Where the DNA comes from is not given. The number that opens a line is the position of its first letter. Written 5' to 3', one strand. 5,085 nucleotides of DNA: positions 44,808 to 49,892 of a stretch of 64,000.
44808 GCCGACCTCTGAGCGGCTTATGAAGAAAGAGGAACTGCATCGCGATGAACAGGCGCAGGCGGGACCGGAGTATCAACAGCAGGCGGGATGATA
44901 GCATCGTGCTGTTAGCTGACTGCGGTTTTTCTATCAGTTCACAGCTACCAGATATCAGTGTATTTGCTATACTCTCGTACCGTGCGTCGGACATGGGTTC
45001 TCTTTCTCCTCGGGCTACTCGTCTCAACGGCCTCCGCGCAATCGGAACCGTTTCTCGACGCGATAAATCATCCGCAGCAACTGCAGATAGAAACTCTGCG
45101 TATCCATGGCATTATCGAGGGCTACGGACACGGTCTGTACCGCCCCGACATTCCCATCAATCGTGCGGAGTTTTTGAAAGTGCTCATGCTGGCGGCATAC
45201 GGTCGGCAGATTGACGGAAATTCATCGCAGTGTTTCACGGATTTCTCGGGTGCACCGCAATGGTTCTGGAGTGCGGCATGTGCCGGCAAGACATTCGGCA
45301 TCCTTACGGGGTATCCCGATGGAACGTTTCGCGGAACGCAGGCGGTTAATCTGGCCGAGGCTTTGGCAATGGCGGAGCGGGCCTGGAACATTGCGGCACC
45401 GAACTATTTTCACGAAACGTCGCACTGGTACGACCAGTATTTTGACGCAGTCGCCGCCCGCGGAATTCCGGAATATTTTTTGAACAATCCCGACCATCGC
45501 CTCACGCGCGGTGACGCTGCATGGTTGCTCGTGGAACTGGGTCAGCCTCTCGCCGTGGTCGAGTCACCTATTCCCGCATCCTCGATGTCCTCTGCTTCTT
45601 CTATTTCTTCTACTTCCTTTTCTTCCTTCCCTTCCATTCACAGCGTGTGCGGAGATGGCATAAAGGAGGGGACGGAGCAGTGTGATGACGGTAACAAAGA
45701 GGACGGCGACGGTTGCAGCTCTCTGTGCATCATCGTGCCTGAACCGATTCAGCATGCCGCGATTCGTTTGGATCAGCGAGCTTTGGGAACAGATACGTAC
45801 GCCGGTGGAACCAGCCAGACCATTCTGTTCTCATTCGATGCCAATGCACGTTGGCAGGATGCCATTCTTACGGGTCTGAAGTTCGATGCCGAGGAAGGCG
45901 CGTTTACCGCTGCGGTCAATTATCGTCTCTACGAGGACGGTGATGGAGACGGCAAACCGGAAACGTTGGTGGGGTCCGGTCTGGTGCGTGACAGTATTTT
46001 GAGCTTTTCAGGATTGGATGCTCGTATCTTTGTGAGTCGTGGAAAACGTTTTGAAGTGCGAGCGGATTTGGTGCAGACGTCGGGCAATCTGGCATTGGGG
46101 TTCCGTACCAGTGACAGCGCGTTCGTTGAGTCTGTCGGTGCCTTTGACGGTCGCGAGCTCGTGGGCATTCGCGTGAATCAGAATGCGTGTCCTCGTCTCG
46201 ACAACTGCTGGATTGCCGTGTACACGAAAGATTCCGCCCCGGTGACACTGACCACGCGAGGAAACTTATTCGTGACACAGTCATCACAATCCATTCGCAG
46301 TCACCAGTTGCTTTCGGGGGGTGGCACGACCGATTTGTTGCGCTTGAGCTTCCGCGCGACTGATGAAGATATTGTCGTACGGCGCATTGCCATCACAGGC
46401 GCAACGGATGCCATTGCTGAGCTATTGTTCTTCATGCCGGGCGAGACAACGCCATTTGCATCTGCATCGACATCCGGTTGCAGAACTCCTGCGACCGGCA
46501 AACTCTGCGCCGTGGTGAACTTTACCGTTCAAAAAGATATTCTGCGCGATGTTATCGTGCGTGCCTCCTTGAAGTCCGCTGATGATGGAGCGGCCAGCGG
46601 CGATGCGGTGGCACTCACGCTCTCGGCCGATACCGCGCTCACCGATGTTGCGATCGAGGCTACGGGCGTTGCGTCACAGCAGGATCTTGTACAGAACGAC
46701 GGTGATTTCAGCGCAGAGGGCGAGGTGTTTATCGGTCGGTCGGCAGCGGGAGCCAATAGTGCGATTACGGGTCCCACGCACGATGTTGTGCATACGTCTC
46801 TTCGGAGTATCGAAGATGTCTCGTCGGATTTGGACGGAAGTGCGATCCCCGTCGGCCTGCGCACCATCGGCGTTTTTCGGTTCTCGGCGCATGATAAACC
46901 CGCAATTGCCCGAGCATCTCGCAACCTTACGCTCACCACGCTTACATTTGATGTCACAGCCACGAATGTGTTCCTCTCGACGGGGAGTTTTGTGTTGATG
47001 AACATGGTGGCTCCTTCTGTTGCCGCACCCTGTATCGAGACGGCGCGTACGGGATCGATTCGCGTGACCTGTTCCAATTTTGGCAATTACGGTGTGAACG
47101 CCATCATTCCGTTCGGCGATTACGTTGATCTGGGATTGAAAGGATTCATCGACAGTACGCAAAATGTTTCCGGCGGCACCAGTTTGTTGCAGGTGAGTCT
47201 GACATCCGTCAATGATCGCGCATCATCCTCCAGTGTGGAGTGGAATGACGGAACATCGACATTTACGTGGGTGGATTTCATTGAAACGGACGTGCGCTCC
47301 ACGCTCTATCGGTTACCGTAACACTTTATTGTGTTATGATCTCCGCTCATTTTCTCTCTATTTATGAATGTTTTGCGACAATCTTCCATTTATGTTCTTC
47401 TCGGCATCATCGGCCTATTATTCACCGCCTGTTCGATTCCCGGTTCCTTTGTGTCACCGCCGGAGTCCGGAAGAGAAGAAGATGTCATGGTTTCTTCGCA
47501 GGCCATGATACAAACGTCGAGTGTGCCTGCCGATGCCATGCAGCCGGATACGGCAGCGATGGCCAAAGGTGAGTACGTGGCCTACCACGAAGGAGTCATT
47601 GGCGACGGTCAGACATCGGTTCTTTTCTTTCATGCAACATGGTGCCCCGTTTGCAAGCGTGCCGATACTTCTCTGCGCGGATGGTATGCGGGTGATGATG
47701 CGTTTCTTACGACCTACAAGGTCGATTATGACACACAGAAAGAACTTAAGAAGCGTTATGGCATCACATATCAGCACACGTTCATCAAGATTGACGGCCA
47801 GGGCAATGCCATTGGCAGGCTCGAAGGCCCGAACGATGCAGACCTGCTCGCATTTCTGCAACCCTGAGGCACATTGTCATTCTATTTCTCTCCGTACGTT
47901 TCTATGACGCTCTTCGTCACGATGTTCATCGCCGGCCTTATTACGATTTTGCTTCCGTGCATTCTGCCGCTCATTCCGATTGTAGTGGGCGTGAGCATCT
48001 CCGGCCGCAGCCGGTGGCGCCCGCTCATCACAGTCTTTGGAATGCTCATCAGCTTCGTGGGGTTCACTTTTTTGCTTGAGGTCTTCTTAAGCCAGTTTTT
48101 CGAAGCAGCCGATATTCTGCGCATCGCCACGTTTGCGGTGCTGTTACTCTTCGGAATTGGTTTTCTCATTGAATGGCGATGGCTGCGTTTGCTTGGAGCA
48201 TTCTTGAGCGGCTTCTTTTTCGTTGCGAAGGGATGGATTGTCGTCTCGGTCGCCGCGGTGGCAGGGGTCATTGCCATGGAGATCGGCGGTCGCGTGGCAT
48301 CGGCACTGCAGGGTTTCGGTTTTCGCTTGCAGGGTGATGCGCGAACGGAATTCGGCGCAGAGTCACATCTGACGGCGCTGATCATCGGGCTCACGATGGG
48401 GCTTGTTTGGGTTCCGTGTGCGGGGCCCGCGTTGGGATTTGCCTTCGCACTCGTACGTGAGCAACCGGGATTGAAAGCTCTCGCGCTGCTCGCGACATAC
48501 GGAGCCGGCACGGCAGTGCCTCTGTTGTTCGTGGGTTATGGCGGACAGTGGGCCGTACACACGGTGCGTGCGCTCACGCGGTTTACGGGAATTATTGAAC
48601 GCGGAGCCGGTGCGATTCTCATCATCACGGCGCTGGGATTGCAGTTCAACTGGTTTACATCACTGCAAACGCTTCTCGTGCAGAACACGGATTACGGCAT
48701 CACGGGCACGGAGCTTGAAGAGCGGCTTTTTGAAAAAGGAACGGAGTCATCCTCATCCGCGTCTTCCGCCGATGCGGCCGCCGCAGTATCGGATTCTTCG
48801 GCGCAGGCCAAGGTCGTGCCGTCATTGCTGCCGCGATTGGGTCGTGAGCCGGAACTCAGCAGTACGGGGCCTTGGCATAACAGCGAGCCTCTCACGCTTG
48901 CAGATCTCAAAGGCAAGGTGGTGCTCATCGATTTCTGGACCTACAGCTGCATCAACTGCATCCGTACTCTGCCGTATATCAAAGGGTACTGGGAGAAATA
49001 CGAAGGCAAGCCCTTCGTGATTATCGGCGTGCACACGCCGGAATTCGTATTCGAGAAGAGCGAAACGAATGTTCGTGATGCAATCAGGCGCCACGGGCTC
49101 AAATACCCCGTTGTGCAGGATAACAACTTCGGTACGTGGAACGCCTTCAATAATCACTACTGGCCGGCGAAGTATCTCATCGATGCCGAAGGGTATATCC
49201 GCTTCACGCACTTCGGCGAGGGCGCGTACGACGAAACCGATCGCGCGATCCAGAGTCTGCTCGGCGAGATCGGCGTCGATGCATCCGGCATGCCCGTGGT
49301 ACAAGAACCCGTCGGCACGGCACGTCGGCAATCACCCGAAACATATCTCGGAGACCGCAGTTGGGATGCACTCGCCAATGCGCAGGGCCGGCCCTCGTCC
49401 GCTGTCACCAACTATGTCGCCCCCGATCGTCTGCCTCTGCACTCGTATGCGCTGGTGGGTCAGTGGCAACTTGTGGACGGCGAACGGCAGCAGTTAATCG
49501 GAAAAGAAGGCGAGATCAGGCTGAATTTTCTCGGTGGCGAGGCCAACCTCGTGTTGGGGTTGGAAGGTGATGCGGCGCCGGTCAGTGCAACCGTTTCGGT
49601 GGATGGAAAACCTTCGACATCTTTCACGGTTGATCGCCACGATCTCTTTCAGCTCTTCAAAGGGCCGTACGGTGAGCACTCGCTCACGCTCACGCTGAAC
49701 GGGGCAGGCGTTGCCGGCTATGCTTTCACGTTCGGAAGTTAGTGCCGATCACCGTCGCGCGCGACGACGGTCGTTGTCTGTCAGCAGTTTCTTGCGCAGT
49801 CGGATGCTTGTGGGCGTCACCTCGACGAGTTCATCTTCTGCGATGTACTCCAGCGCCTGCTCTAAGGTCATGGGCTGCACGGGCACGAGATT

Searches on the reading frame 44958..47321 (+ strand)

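Call 45: search_protein_families(library=pfam, proteins=[window:44958-47321:+], max_evalue=0.0001)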
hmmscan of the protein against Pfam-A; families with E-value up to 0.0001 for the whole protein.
window:44958-47321:+ (787 aa): 2 families
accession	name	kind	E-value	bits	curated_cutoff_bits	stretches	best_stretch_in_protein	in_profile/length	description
PF00395.25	SLH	-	9.1e-14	51.6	20.8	1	93-135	2-43/44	S-layer homology domain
PF13948.11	DUF4215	-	6.8e-08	33.1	27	1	228-257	18-46/47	Domain of unknown function (DUF4215)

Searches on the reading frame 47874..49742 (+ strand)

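Call 45: search_protein_families(library=pfam, proteins=[window:47874-49742:+], max_evalue=0.0001)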
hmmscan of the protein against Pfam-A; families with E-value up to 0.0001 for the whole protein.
window:47874-49742:+ (622 aa): 4 families
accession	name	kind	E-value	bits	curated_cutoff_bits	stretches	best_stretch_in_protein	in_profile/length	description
PF17991.7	Thioredoxin_10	-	2.3e-22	80.5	27.1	1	487-621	1-142/142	Thioredoxin like C-terminal domain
PF00578.27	AhpC-TSA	-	2.4e-10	40.9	26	1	336-444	14-123/124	AhpC/TSA family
PF08534.16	Redoxin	-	1.3e-08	35.2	26.6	1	336-449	17-135/148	Redoxin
PF13905.12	Thioredoxin_8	-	1.5e-07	32.1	27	1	347-442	1-94/94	Thioredoxin-like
